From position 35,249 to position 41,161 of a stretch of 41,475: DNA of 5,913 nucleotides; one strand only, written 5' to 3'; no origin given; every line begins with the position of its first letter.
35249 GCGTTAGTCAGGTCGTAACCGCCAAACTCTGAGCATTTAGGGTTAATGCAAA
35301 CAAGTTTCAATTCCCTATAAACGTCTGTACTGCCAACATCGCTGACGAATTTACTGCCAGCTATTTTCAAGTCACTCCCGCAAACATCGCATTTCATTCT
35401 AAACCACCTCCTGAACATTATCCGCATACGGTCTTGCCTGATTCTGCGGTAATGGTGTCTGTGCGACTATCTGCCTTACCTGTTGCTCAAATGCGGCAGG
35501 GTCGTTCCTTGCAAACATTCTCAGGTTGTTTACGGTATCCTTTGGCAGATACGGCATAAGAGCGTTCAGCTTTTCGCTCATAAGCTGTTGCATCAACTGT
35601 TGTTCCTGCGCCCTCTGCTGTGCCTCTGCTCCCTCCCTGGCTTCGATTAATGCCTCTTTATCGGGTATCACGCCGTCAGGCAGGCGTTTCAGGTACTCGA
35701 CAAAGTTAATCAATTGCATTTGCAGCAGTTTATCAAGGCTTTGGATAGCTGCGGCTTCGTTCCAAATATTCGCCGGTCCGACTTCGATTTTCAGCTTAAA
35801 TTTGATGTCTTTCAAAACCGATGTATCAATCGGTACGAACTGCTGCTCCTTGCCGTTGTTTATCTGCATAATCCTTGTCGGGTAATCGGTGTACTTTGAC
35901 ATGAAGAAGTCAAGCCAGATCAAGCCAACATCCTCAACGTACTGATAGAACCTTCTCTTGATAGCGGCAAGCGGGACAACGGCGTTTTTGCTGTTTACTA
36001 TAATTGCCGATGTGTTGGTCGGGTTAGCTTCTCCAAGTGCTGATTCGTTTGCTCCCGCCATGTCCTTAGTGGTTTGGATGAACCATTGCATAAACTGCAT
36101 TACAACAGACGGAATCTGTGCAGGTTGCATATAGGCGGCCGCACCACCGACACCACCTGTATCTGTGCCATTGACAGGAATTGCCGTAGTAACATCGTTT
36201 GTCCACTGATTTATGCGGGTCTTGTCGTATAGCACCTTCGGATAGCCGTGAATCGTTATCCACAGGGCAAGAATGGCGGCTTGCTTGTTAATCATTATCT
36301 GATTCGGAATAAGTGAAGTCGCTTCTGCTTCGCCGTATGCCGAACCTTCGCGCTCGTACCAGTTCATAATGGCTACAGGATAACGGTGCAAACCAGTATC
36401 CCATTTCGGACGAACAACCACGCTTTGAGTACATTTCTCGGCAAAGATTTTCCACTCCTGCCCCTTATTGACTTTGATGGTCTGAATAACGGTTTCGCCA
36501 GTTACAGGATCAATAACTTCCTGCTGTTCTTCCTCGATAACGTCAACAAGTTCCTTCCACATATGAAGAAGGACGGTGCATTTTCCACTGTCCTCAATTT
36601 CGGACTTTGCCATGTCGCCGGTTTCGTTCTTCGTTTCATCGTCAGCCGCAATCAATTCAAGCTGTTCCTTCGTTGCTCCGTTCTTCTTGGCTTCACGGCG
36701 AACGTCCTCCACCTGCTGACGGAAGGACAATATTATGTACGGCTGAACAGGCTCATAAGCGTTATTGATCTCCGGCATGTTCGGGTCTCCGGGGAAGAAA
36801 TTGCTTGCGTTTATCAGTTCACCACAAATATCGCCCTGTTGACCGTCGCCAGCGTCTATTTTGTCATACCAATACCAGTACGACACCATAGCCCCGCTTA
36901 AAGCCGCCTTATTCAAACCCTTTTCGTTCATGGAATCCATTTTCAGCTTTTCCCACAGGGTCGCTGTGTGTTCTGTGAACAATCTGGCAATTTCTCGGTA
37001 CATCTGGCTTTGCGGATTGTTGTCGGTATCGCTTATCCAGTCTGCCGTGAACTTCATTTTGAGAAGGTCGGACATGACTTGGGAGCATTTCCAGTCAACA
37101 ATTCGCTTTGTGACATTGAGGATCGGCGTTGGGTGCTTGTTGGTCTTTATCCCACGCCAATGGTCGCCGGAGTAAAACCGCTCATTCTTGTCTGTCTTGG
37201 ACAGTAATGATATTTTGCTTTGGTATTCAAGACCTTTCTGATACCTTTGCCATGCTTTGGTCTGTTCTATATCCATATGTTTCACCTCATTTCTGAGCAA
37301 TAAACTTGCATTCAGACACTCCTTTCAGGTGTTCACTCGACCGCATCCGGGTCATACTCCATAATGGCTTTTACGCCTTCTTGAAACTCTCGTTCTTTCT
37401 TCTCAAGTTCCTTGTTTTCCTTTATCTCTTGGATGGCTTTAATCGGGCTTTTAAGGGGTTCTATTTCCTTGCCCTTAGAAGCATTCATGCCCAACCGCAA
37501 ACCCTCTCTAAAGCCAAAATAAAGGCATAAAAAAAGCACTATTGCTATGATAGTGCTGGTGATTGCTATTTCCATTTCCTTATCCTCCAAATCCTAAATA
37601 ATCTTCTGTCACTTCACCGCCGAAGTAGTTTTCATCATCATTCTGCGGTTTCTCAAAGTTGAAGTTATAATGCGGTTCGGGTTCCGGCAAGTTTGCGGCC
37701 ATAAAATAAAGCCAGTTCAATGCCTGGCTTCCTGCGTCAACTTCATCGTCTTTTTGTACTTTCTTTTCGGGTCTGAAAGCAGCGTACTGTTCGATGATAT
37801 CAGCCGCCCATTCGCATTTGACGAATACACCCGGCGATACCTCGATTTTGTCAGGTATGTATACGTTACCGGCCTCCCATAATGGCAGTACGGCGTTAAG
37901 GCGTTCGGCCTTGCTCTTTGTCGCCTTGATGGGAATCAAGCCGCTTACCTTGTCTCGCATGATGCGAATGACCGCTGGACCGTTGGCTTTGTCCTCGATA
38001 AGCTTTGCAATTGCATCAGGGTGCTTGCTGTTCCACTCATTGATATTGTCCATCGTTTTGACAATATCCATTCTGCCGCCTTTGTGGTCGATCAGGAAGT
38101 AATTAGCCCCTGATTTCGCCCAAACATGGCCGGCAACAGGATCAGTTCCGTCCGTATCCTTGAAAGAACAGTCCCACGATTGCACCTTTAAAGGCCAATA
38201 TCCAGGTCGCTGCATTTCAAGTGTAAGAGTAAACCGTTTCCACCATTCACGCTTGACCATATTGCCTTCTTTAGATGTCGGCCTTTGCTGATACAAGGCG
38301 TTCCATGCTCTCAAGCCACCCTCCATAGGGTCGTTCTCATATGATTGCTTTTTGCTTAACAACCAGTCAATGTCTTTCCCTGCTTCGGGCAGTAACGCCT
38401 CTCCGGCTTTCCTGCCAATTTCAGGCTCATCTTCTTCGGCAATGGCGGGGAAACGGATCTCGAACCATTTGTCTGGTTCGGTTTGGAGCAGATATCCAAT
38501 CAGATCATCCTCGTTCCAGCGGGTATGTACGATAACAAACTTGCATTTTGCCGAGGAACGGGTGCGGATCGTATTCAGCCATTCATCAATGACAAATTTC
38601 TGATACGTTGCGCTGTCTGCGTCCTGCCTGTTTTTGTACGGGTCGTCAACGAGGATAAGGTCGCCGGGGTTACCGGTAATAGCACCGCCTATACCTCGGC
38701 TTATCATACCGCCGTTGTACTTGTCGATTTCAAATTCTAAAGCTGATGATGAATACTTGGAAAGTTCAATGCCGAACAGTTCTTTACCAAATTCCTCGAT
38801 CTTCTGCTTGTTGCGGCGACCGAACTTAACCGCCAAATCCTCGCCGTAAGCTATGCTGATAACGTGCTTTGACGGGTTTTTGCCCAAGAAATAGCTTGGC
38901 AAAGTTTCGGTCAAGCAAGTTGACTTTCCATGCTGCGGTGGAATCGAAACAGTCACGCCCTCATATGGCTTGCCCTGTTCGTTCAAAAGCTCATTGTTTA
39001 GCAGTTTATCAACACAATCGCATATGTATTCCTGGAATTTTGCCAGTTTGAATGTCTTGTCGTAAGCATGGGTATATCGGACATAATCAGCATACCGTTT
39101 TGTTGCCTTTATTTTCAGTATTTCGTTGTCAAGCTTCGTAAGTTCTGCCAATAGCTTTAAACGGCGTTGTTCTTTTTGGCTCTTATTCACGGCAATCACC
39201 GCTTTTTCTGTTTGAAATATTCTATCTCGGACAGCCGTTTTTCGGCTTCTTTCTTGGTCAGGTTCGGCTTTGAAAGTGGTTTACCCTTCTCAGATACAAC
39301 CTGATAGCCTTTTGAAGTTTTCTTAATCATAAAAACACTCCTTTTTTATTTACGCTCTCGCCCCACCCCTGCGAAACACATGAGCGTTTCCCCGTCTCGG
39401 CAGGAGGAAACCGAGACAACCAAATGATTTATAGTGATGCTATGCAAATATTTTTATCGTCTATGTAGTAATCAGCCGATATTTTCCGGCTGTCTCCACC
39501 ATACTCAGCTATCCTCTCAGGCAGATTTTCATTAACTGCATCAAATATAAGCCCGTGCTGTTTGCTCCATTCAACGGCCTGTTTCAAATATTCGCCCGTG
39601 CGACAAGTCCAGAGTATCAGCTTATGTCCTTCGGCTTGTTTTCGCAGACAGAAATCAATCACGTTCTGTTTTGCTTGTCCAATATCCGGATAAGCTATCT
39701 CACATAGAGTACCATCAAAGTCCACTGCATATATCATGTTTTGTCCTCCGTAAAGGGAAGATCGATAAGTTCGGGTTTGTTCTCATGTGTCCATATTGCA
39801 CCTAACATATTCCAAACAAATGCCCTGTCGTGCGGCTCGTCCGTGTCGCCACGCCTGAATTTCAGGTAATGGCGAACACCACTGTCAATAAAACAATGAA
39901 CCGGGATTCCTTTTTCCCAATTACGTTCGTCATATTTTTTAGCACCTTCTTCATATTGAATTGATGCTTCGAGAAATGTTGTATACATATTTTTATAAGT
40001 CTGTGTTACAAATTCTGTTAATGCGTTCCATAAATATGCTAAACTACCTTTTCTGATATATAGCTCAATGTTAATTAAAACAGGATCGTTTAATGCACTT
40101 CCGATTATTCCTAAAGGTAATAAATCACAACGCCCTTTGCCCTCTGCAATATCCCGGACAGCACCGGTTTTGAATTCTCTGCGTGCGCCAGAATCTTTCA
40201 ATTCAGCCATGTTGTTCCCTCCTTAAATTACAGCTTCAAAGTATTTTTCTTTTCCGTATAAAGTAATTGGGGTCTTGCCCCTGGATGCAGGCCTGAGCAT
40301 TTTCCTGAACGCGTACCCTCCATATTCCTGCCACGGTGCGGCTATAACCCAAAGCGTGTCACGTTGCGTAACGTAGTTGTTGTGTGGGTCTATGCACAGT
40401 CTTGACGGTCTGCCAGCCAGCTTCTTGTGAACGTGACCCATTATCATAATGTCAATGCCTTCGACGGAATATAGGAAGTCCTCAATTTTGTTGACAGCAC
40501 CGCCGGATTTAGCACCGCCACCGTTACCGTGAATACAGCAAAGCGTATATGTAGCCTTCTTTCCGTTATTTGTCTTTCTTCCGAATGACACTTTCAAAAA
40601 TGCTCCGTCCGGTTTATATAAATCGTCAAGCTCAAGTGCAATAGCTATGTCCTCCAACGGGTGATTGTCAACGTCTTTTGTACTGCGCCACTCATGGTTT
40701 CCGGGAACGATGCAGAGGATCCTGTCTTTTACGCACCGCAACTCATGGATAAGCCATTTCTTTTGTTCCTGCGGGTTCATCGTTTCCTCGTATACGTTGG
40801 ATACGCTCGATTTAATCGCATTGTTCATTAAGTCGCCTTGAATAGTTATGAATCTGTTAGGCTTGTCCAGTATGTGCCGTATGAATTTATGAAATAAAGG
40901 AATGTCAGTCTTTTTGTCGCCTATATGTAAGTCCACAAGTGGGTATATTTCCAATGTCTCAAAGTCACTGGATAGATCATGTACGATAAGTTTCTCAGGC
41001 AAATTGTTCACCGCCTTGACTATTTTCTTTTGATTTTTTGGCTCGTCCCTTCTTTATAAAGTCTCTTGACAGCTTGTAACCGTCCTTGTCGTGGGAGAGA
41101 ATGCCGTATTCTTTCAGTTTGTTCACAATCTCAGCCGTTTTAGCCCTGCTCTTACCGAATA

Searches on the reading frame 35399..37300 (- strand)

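Call 13: search_protein_families(library=pfam, max_evalue=0.01, proteins=[window:35399-37300:-])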
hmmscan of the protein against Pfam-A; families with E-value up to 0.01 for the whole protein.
window:35399-37300:- (633 aa): 1 family
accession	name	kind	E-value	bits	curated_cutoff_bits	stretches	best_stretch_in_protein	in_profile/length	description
PF16510.12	P22_portal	-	3.2e-13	49.5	26.1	1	19-574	3-573/594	Phage P22-like portal protein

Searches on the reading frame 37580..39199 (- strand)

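Call 14: search_protein_families(library=pfam, max_evalue=0.01, proteins=[window:37580-39199:-])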
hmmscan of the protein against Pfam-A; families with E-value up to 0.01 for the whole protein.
window:37580-39199:- (539 aa): 2 families
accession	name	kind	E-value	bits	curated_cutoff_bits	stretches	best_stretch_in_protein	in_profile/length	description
PF03237.21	Terminase_6N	-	8.4e-14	52.2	22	1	86-276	4-186/215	Terminase large subunit, T4likevirus-type, N-terminal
PF17289.8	Terminase_6C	-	3.3e-11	43.8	22.6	1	341-495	2-153/155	Terminase RNaseH-like domain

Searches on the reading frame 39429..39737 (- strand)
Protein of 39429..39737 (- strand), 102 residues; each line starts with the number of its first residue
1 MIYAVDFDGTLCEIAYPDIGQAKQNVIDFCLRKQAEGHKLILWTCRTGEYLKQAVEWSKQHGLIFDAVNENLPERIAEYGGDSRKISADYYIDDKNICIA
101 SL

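Call 14: search_protein_families(library=pfam, max_evalue=0.01, proteins=[window:39429-39737:-])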
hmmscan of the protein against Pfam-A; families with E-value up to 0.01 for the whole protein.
window:39429-39737:- (102 aa): 1 family
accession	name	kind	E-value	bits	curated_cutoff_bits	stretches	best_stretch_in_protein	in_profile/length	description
PF25109.1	HAD_PNKP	-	0.007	16.9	27.6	0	5-85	6-95/143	Polynucleotide kinase PNKP phosphatase domain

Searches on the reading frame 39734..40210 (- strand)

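Call 14: search_protein_families(library=pfam, max_evalue=0.01, proteins=[window:39734-40210:-])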
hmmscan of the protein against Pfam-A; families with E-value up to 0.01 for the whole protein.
window:39734-40210:- (158 aa): 1 family
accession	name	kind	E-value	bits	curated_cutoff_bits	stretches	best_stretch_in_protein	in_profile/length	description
PF18909.5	dGTP_diPhyd_N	-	6.8e-11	42.5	27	1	80-147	23-95/99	dATP/dGTP diphosphohydrolase, N-terminal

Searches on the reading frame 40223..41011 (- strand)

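Call 14: search_protein_families(library=pfam, max_evalue=0.01, proteins=[window:40223-41011:-])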
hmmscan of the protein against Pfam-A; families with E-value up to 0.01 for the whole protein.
window:40223-41011:- (262 aa): 1 family
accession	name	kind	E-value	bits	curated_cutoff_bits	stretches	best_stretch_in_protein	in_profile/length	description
PF00149.33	Metallophos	-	5e-05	24.3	21.5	1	28-196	9-190/191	Calcineurin-like phosphoesterase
